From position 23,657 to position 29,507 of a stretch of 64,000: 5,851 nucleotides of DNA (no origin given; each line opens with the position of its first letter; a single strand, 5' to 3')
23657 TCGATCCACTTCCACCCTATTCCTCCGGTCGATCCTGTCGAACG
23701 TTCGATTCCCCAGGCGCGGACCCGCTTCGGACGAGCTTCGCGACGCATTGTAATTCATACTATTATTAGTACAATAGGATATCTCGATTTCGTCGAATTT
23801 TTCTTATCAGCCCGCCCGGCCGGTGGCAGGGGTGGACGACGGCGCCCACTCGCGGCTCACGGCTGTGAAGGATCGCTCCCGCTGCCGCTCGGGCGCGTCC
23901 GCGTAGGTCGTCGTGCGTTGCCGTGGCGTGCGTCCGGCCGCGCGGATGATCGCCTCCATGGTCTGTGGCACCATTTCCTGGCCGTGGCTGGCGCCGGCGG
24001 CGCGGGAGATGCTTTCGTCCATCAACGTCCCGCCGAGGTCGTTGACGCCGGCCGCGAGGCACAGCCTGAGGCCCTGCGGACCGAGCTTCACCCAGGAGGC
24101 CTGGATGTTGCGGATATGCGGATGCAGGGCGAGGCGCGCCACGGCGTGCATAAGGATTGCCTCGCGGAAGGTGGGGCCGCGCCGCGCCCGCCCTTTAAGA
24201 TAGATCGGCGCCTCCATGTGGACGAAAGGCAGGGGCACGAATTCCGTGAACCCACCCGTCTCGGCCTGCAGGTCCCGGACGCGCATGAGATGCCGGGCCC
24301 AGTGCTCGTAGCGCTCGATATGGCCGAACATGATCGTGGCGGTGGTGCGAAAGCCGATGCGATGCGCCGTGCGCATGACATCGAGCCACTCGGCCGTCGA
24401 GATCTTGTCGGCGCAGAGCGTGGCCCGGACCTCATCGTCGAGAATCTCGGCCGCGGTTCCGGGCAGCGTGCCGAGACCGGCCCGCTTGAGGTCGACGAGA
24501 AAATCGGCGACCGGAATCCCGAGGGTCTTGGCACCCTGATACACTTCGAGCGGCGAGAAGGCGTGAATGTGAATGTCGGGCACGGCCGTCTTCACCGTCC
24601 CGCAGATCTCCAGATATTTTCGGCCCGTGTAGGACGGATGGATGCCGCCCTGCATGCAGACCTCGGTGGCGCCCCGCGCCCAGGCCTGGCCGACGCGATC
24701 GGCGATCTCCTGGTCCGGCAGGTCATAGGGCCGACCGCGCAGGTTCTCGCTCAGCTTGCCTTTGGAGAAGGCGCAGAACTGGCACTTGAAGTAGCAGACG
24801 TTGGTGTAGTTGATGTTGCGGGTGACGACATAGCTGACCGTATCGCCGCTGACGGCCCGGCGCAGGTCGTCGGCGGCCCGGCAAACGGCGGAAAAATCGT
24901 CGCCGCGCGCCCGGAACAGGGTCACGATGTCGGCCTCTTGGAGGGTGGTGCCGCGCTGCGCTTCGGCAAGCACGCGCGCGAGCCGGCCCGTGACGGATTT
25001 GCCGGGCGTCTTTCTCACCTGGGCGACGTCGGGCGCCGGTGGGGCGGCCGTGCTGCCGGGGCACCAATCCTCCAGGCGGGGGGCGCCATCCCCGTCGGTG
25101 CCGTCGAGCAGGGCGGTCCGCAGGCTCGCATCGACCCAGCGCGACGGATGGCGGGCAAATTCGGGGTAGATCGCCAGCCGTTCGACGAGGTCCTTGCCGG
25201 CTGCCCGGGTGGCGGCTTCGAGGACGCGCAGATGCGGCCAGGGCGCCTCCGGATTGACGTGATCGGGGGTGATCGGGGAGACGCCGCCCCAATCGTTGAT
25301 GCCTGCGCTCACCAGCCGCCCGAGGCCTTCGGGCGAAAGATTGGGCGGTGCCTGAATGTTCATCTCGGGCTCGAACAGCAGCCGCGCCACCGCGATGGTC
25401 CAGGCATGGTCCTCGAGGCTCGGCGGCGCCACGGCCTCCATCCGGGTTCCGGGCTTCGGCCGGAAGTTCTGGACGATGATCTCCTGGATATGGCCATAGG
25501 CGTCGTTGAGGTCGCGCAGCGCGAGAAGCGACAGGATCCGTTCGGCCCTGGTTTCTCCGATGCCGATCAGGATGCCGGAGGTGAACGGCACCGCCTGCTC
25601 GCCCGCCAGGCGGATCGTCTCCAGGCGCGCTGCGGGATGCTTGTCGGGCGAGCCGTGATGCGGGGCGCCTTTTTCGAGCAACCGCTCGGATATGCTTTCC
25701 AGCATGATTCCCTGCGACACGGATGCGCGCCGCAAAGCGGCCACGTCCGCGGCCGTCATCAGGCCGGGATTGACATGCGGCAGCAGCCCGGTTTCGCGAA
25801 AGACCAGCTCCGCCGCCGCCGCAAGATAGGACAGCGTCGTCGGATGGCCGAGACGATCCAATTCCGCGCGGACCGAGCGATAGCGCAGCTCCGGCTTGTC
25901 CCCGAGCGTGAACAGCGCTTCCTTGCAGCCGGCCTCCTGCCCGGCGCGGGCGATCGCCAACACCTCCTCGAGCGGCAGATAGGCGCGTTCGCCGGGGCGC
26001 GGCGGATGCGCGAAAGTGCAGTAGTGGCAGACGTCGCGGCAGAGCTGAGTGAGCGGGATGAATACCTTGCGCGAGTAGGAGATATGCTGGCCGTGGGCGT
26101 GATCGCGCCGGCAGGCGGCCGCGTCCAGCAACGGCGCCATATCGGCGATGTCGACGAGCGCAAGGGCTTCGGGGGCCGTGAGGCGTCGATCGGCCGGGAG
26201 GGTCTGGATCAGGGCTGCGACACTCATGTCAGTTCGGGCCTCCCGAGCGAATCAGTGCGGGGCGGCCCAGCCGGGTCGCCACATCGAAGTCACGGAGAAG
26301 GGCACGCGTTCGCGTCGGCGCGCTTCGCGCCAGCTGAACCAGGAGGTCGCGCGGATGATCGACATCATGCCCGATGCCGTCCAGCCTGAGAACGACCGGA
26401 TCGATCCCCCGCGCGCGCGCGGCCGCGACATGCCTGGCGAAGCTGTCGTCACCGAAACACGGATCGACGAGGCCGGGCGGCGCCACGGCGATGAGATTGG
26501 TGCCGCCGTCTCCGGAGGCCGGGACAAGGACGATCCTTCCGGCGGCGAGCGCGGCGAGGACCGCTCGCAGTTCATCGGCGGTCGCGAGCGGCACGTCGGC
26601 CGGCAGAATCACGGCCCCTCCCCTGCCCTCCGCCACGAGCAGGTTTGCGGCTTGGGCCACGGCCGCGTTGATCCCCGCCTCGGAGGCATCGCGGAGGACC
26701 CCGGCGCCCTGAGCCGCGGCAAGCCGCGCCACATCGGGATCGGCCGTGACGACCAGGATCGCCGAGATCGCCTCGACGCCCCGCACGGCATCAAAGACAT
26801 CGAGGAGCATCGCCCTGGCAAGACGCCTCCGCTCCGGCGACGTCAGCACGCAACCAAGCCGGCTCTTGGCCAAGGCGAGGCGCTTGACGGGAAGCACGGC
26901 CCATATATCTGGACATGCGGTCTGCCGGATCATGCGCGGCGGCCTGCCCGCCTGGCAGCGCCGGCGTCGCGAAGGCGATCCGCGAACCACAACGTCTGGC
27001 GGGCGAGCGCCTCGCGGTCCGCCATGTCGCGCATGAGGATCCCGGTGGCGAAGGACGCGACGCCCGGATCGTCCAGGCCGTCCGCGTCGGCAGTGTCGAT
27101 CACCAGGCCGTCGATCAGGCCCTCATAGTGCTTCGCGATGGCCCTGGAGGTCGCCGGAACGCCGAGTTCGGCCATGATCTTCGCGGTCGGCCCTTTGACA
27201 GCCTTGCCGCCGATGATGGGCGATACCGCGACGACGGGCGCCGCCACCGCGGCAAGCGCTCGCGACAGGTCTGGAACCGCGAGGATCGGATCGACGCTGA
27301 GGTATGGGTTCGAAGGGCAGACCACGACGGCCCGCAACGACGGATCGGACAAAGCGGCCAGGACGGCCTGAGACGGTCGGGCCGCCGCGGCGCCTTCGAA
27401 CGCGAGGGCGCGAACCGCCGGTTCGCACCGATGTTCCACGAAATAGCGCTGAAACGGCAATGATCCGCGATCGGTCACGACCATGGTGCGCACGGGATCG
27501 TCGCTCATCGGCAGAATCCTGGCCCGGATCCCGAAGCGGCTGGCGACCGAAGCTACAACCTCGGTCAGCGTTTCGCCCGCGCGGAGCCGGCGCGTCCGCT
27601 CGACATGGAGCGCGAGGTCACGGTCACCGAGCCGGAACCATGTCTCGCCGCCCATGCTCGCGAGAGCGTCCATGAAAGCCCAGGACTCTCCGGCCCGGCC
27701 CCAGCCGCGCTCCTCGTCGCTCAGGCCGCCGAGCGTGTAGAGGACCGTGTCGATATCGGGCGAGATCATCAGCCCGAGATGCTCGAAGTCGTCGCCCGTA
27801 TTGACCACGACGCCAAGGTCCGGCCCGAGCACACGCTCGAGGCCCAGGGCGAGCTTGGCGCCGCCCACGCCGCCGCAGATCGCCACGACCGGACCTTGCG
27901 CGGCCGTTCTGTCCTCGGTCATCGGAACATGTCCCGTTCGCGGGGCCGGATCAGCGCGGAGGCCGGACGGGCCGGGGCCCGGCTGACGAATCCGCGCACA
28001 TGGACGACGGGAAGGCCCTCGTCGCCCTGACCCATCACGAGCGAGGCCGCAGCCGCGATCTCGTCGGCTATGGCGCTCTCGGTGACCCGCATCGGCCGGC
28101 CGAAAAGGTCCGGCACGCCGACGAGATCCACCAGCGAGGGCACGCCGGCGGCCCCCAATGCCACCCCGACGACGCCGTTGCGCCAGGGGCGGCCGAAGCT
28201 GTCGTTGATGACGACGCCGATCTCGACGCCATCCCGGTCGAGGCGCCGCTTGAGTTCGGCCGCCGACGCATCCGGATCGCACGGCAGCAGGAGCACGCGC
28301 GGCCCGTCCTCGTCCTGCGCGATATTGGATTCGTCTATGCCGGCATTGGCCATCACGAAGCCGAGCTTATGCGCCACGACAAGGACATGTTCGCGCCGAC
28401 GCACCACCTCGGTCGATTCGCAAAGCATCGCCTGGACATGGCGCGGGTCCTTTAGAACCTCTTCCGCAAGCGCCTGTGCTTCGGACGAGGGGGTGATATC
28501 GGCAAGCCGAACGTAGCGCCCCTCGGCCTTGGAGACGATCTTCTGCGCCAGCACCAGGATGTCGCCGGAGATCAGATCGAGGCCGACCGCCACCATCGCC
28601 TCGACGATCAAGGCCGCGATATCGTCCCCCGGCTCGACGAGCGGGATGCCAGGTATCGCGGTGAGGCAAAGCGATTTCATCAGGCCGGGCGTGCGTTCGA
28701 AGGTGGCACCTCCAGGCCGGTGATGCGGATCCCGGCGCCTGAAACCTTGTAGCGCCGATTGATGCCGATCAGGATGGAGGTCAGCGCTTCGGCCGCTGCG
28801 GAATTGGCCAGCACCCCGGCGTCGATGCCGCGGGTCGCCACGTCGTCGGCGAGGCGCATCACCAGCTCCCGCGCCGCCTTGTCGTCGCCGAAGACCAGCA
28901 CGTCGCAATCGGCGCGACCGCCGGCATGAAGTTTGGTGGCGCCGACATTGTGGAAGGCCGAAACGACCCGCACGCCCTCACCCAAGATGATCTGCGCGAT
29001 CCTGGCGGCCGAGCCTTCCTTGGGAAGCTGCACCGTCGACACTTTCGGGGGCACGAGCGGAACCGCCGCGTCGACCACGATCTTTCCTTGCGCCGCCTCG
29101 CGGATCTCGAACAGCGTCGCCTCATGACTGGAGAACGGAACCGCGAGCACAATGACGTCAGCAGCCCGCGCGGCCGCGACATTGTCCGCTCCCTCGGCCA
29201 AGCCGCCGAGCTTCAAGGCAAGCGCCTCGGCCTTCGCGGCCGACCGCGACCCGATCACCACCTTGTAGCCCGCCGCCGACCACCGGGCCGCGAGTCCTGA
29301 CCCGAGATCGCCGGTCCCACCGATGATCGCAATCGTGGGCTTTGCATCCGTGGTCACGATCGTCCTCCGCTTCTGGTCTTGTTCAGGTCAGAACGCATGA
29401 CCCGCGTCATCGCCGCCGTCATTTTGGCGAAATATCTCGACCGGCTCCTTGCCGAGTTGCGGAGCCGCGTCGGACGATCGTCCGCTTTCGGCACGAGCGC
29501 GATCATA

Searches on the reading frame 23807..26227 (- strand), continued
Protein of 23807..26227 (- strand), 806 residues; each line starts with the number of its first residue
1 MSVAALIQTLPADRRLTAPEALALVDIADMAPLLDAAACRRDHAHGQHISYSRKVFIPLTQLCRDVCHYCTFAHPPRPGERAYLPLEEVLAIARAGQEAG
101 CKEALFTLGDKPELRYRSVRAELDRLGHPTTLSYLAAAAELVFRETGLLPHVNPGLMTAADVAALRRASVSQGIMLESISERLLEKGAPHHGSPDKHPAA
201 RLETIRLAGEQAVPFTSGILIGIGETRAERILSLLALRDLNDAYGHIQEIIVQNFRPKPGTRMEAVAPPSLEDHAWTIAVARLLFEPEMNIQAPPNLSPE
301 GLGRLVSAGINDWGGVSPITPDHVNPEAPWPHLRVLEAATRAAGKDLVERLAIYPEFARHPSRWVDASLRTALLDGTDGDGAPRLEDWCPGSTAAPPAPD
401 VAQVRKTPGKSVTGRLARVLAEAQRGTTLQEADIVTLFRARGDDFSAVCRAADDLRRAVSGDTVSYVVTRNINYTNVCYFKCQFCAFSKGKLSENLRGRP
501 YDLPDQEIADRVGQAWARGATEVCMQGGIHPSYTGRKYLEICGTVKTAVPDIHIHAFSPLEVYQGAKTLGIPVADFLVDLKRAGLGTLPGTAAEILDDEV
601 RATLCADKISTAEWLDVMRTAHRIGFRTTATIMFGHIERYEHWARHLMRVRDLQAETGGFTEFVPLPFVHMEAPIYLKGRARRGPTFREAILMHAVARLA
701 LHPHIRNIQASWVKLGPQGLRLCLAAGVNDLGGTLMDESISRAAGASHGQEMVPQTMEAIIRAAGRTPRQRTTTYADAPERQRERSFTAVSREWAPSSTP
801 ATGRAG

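Call 48: search_solved_structures(query=L001:12464-13978:+, max_evalue=0.001)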
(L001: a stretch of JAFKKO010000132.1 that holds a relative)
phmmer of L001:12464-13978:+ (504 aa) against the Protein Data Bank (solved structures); distinct sequences matched with E-value up to 0.001: 48.
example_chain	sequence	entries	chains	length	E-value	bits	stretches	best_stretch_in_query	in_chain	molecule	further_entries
3fca_A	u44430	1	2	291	2.7e-15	59.3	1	144-403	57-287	Cysteine synthase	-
1o58_A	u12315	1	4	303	3.3e-15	59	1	144-403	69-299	O-acetylserine sulfhydrylase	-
7n2t_A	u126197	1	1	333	5.6e-15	58.2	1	123-345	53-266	Cysteine synthase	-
2isq_A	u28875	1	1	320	1.5e-13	53.5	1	132-332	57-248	Cysteine synthase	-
1z7w_A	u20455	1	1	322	1.5e-13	53.5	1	132-332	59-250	Cysteine synthase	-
1z7y_A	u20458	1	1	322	1.7e-13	53.4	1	133-332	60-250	Cysteine synthase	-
2egu_A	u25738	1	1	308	5.4e-13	51.7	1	129-328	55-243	Cysteine synthase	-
9jxu_A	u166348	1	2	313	4.6e-12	48.6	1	143-403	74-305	Cysteine synthase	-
8t2c_A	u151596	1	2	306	1.3e-11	47.1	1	134-397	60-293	Cysteine synthase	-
8srt_A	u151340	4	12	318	1.4e-11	47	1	134-397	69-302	Cysteine synthase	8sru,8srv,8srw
6c2h_A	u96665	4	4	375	1.6e-11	46.8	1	95-318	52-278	Cystathionine beta-synthase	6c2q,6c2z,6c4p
5xa2_A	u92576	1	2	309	4.6e-11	45.3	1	133-331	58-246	Cysteine synthase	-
5xoq_A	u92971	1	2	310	4.6e-11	45.3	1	133-331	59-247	Cysteine synthase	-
4aec_A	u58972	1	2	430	1.3e-10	43.9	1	124-330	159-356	CYSTEINE SYNTHASE, MITOCHONDRIAL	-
8b9y_A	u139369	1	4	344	6.8e-10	41.5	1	99-330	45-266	Cysteine synthase, putative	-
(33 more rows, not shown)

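Call 72: search_protein_families(library=pfam, proteins=[L004:10-2199:+, L004:2196-2984:+, L004:2906-3829:+, L004:5068-5445:+, L008:12000-15929:+, L010:6362-7369:+, L001:16738-18114:+], max_evalue=0.0001)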
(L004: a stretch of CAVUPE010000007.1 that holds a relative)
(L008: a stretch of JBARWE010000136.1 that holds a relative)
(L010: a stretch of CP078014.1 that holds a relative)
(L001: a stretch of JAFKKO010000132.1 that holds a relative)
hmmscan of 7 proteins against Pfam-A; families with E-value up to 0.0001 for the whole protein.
L004:10-2199:+ (729 aa): 2 families
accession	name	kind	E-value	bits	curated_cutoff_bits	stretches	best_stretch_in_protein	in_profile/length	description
PF00724.26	Oxidored_FMN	-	2.2e-64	218.3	27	1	363-689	3-332/342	NADH:flavin oxidoreductase / NADH oxidase family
PF01494.25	FAD_binding_3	-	2.4e-06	27.5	22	0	225-281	285-340/349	FAD binding domain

L004:2196-2984:+ (262 aa): 3 families
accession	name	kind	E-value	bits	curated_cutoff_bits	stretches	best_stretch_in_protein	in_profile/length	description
PF00106.31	adh_short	-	2.1e-53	181.1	26.6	1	10-198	2-190/195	short chain dehydrogenase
PF13561.12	adh_short_C2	-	2.7e-52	178.2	27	1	15-257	1-234/236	Enoyl-(Acyl carrier protein) reductase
PF08659.16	KR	-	9.1e-12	45.7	22.6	1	12-164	4-156/180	KR domain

L004:2906-3829:+ (307 aa): 2 families
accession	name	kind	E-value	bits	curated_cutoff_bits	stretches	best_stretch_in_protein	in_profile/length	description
PF00378.25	ECH_1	-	3.2e-45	154.9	27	1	55-306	4-250/251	Enoyl-CoA hydratase/isomerase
PF16113.10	ECH_2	-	2.7e-24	86.7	27.2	1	58-262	2-200/335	Enoyl-CoA hydratase/isomerase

L004:5068-5445:+ (125 aa): 1 family
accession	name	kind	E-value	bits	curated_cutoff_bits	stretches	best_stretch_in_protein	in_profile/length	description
PF01042.26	Ribonuc_L-PSP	-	1.3e-12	48.2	27.3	1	31-122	33-121/121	Endoribonuclease L-PSP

L008:12000-15929:+ (1309 aa): 9 families
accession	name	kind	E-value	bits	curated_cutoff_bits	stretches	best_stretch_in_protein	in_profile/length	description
PF02436.23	PYC_OADA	-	2.4e-74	249.9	27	1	992-1191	1-200/201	Conserved carboxylase domain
PF02786.22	CPSase_L_D2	-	5.5e-70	235.6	19.8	1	282-487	2-207/211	Carbamoyl-phosphate synthase L chain, ATP binding domain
PF00289.28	Biotin_carb_N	-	8.3e-39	132.9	25.5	1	161-276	2-110/110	Biotin carboxylase, N-terminal domain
PF02785.25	Biotin_carb_C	-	1.2e-32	112.7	32.4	1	509-616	1-107/108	Biotin carboxylase C-terminal domain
PF00682.25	HMGL-like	-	2.1e-14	54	29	1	851-967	138-256/260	HMGL-like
PF00364.28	Biotin_lipoyl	-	5e-14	52.3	22.1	1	1242-1306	2-71/73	Biotin-requiring enzyme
PF02222.28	ATP-grasp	-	2.2e-11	44.2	27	1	306-460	18-163/179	ATP-grasp domain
PF07478.18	Dala_Dala_lig_C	-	4.3e-05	23.6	24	1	307-458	25-174/204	D-ala D-ala ligase C-terminus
PF13533.13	Biotin_lipoyl_2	-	8.2e-05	22.8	29.8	0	1245-1272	5-32/32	Biotin-lipoyl like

L010:6362-7369:+ (335 aa): 1 family
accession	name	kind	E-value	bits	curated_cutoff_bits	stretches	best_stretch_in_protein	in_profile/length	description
PF00296.26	Bac_luciferase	-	1.1e-49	170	27.9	1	12-302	21-313/314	Luciferase-like monooxygenase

L001:16738-18114:+ (458 aa): 2 families
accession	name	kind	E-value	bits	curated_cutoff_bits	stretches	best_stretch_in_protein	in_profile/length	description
PF03313.21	SDH_alpha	-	2.8e-86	289.8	26.4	1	187-452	2-260/260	Serine dehydratase alpha chain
PF03315.21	SDH_beta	-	1.5e-53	181.7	26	1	6-157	1-153/155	Serine dehydratase beta chain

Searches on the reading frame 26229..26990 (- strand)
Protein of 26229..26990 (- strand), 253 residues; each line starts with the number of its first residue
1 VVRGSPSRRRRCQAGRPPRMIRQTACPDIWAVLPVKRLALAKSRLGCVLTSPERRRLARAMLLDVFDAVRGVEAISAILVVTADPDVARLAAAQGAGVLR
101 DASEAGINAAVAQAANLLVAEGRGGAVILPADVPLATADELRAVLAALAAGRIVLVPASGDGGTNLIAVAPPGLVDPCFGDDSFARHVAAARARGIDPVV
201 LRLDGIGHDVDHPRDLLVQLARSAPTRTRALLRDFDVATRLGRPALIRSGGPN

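Call 5: search_protein_families(library=pfam, proteins=[window:26229-26990:-], max_evalue=0.001)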
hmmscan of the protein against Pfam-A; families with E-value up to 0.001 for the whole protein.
window:26229-26990:- (253 aa): 3 families
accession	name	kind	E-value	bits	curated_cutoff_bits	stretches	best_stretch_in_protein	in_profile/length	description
PF01983.22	CofC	-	1.2e-27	97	22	1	31-238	3-201/217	Guanylyl transferase CofC like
PF12804.13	NTP_transf_3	-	7.7e-09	36.4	27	1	59-171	24-128/160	MobA-like NTP transferase domain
PF09837.15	DUF2064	-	5.3e-06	26.7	25.8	1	70-172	6-108/120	Uncharacterized protein conserved in bacteria (DUF2064)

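Call 7: search_protein_families(library=ncbifam, proteins=[window:26229-26990:-], max_evalue=0.00001)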
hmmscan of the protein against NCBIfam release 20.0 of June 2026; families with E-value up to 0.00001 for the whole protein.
window:26229-26990:- (253 aa): 3 families
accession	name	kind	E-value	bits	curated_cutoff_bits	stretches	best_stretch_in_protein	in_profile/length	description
TIGR03552.1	F420_cofC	equivalog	5.8e-48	163.1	105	1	31-218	2-186/196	2-phospho-L-lactate guanylyltransferase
TIGR04282.1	glyco_like_cofC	hypoth_equivalog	2.8e-10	40.3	134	1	41-216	13-189/189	TIGR04282 family arsenosugar biosynthesis glycosyltransferase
NF010933.0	PRK14353.1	equivalog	3.7e-06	25.8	505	1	58-155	32-131/453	bifunctional UDP-N-acetylglucosamine diphosphorylase/glucosamine-1-phosphate N-acetyltransferase GlmU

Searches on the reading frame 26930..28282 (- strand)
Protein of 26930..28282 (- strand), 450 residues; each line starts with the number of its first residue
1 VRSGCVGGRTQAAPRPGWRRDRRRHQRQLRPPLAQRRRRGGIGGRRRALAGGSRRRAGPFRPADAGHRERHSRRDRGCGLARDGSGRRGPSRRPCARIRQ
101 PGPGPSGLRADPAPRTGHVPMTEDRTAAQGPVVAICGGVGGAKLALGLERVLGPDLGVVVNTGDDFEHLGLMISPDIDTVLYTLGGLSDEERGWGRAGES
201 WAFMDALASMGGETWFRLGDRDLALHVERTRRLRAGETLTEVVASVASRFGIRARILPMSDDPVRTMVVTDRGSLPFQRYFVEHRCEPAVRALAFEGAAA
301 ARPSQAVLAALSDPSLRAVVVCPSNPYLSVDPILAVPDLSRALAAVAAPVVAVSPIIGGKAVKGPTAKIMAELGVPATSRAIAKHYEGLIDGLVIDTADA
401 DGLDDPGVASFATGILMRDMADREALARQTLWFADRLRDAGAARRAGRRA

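Call 5: search_protein_families(library=pfam, proteins=[window:26930-28282:-], max_evalue=0.001)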
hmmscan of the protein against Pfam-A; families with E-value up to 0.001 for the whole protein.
window:26930-28282:- (450 aa): 1 family
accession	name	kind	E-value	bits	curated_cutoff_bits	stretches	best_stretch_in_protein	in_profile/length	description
PF01933.23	CofD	-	1.1e-48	166.4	30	1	132-399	1-253/290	2-phospho-L-lactate transferase CofD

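Call 7: search_protein_families(library=ncbifam, proteins=[window:26930-28282:-], max_evalue=0.00001)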
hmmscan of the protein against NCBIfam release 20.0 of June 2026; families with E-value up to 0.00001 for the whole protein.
window:26930-28282:- (450 aa): 2 families
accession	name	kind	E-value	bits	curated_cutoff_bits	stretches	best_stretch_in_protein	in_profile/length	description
TIGR01819.1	F420_cofD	equivalog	9.9e-89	297.3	257.45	1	133-430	2-299/301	2-phospho-L-lactate transferase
TIGR01826.1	CofD_related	subfamily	7e-06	25.7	196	0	241-384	102-238/310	uridine diphosphate-N-acetylglucosamine-binding protein YvcK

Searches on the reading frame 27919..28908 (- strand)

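Call 5: search_protein_families(library=pfam, proteins=[window:27919-28908:-], max_evalue=0.001)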
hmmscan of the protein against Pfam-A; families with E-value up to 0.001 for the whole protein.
window:27919-28908:- (329 aa): 1 family
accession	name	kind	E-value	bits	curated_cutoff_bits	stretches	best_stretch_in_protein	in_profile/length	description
PF01996.21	F420_ligase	-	3.8e-75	252.6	25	1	88-306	4-218/218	F420-0:Gamma-glutamyl ligase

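Call 7: search_protein_families(library=ncbifam, proteins=[window:27919-28908:-], max_evalue=0.00001)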
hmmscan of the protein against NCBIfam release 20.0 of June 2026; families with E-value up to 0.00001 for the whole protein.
window:27919-28908:- (329 aa): 4 families
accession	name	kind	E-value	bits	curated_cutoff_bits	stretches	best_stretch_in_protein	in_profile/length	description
TIGR01916.1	F420_cofE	equivalog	5.6e-81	271.6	180.65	1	83-329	4-244/244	coenzyme F420-0:L-glutamate ligase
NF009809.0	PRK13293.1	equivalog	8.3e-76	254.7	274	1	81-329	4-244/253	coenzyme F420-0:L-glutamate ligase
NF009810.0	PRK13294.1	equivalog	2.5e-63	214.5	304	1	77-329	10-243/449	coenzyme F420-0:L-glutamate ligase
TIGR04132.1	intra_fol_E_lig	hypoth_equivalog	1.5e-23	83.4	350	1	116-304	32-200/241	putative folate metabolism gamma-glutamate ligase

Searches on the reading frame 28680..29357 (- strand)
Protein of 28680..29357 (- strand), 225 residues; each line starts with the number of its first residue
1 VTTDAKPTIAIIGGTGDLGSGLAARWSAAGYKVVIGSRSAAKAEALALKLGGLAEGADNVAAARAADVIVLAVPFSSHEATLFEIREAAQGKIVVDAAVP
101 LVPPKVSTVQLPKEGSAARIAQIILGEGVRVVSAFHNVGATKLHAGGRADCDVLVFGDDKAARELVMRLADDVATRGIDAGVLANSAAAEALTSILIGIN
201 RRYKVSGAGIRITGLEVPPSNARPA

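Call 5: search_protein_families(library=pfam, proteins=[window:28680-29357:-], max_evalue=0.001)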
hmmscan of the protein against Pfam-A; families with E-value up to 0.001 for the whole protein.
window:28680-29357:- (225 aa): 5 families
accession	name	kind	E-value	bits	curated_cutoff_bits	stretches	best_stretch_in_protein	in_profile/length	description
PF03807.23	F420_oxidored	-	2.7e-21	76.4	21.6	1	8-100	1-94/94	NADP oxidoreductase coenzyme F420-dependent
PF03446.21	NAD_binding_2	-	1.5e-07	32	21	1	9-97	2-92/161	NAD binding domain of 6-phosphogluconate dehydrogenase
PF01488.26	Shikimate_DH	-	3.4e-05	24.4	24.3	1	9-108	15-123/138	Shikimate / quinate 5-dehydrogenase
PF02153.23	PDH_N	-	0.00016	21.7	26.5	1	32-97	12-78/154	Prephenate dehydrogenase, nucleotide-binding domain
PF02826.25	2-Hacid_dh_C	-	0.00024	20.9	25.1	1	8-84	38-110/178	D-isomer specific 2-hydroxyacid dehydrogenase, NAD binding domain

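Call 7: search_protein_families(library=ncbifam, proteins=[window:28680-29357:-], max_evalue=0.00001)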
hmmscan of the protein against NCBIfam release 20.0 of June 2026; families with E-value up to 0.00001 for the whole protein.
window:28680-29357:- (225 aa): 5 families
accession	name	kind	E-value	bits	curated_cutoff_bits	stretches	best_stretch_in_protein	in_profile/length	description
TIGR01915.1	npdG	equivalog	9.1e-56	189.3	149.8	1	9-212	3-220/220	NADPH-dependent F420 reductase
NF006409.0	PRK08655.1-3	equivalog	2.6e-11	43.6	310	1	9-96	3-89/290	prephenate dehydrogenase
NF006408.0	PRK08655.1-2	equivalog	1.1e-10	40.9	422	1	3-96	3-96/441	prephenate dehydrogenase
NF006410.0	PRK08655.1-4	equivalog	1.4e-09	37.3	498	1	6-87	4-84/446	prephenate dehydrogenase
NF006407.0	PRK08655.1-1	equivalog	2.4e-07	29.9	834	1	9-96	3-90/439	prephenate dehydrogenase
